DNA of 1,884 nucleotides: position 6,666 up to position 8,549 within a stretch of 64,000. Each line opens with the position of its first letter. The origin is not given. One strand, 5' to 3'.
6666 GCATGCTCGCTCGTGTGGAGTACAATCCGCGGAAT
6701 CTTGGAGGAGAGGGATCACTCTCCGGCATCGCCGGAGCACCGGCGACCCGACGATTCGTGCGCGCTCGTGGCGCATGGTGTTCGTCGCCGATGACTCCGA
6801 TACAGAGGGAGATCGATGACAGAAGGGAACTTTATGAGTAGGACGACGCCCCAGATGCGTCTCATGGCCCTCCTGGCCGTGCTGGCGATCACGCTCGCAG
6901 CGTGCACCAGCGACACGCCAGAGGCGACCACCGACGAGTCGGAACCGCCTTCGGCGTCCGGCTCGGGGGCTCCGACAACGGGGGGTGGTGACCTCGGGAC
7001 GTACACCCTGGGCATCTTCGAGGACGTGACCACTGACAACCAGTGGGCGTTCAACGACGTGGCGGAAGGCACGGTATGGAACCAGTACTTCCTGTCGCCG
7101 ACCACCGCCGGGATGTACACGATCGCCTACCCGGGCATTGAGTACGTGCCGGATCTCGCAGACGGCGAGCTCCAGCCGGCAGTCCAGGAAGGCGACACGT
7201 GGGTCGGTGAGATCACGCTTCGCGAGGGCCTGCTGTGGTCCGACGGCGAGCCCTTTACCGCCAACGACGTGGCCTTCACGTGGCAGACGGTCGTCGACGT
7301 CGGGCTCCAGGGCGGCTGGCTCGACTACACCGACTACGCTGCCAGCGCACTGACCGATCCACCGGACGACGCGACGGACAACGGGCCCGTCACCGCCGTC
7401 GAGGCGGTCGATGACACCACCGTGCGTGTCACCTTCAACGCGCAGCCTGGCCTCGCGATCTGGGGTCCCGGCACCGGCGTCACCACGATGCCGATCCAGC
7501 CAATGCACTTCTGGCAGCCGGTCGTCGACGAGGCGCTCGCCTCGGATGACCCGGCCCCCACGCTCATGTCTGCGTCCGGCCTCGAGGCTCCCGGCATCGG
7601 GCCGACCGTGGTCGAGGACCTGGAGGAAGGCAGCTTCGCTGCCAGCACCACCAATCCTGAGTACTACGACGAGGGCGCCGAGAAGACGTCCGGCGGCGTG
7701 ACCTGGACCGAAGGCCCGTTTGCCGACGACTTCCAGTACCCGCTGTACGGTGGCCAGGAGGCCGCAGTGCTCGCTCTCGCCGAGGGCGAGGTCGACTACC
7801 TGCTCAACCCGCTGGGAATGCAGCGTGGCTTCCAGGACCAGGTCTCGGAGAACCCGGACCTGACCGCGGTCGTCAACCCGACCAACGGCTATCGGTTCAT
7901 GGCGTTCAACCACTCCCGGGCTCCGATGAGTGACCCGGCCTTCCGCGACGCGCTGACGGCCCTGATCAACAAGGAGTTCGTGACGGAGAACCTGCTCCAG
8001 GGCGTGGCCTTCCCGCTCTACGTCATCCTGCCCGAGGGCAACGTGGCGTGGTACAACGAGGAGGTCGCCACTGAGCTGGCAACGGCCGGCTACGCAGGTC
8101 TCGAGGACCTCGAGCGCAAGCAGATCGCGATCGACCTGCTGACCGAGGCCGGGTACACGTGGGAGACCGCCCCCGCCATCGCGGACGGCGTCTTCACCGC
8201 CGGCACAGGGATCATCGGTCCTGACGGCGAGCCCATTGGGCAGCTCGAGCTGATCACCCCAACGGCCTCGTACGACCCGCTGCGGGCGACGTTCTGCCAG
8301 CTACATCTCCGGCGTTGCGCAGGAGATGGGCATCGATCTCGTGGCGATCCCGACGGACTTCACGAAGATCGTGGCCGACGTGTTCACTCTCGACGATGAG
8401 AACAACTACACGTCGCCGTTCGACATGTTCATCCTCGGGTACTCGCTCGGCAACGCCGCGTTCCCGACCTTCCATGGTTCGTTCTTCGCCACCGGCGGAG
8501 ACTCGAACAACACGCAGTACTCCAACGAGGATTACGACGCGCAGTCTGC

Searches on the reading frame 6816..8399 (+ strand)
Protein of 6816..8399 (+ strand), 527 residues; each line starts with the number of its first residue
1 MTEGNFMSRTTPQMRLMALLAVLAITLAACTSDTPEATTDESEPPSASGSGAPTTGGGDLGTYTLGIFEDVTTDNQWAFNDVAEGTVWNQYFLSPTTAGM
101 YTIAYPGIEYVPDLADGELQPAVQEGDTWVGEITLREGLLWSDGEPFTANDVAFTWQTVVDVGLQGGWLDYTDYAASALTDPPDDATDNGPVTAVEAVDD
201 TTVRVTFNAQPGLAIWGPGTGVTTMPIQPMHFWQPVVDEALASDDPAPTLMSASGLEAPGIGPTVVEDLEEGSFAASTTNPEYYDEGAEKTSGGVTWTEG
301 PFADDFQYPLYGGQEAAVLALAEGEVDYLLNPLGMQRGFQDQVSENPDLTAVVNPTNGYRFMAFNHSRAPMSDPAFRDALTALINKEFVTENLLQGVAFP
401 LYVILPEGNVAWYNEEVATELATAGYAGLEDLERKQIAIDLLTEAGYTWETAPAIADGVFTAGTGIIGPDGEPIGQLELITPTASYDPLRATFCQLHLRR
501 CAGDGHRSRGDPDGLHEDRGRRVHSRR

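Call 83: search_protein_families(library=pfam, proteins=[window:6816-8399:+], max_evalue=0.00001)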
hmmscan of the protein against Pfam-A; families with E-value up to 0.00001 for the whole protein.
window:6816-8399:+ (527 aa): 1 family
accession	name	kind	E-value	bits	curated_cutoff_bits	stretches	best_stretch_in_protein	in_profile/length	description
PF00496.27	SBP_bac_5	-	3.5e-39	135.4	32.4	1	109-451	1-282/368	Bacterial extracellular solute-binding proteins, family 5 Middle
